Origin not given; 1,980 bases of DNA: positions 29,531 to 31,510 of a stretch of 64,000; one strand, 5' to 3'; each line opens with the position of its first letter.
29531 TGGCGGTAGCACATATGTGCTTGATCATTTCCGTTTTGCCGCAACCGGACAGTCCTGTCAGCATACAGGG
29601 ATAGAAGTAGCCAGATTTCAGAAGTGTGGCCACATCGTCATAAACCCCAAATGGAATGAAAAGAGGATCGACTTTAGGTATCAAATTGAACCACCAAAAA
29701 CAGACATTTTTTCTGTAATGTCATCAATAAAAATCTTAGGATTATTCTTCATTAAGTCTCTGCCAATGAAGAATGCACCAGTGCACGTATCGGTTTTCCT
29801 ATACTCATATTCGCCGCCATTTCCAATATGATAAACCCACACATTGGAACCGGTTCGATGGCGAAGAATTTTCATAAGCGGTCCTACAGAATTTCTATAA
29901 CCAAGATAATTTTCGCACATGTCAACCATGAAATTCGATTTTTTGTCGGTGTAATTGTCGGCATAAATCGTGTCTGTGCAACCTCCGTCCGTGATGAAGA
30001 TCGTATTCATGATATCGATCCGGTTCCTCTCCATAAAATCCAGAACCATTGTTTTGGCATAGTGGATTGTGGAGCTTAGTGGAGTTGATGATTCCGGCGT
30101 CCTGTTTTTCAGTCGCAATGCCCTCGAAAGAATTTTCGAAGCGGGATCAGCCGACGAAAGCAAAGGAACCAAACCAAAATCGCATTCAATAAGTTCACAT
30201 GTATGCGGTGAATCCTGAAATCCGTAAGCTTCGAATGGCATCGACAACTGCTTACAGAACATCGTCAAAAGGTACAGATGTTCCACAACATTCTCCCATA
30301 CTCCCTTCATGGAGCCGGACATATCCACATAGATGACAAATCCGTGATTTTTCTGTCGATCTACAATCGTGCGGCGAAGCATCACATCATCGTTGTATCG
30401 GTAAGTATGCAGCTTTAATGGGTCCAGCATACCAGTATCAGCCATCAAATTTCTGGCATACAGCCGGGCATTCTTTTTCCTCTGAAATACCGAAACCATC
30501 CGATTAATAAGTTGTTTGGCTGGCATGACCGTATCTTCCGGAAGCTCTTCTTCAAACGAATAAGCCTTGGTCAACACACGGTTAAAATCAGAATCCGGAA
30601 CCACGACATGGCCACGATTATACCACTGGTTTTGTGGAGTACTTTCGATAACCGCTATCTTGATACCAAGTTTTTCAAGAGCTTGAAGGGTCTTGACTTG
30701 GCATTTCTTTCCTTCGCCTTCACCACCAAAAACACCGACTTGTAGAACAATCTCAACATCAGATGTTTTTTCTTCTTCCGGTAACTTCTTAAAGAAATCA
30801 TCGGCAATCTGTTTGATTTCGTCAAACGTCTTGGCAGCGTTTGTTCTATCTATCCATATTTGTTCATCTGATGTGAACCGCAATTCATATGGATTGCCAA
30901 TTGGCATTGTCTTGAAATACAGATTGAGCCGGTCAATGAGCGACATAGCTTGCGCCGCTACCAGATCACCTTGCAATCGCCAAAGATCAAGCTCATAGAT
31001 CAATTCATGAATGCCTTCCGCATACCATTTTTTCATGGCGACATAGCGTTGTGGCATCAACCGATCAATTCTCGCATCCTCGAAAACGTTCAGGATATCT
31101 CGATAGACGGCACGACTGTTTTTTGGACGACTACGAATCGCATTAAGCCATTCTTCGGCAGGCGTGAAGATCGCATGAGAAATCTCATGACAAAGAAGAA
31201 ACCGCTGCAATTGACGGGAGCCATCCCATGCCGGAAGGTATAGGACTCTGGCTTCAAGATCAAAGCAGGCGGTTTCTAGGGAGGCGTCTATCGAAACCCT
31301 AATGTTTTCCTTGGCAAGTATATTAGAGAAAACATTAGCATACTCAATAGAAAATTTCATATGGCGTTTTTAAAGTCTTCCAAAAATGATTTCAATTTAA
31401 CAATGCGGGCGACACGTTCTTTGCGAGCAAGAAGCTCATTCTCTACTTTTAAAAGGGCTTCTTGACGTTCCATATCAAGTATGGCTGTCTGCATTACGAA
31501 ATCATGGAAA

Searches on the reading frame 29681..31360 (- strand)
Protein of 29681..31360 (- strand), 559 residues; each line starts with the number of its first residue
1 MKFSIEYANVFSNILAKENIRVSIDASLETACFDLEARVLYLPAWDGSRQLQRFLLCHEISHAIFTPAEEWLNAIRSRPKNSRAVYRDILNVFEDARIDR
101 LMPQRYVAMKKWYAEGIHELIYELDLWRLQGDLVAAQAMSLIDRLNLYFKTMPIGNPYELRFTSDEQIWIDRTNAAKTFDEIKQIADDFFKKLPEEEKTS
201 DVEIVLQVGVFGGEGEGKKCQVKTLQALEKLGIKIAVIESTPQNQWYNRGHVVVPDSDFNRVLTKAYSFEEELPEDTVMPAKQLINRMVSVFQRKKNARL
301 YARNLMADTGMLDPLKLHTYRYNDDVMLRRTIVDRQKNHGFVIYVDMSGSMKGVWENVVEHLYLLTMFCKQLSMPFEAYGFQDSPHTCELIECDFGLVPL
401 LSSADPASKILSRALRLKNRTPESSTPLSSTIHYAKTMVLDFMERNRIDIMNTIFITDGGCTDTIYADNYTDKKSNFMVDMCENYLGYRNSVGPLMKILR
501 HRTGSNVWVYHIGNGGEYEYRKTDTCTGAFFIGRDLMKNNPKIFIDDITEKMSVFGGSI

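Call 11: search_protein_families(library=phrogs, proteins=[window:29681-31360:-], max_evalue=0.00001)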
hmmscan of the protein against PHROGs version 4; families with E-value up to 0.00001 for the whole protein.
window:29681-31360:- (559 aa): 1 family
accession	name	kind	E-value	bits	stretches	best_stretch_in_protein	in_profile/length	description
phrog_459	-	other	1.1e-86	293.2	2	13-201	12-185/736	peptidase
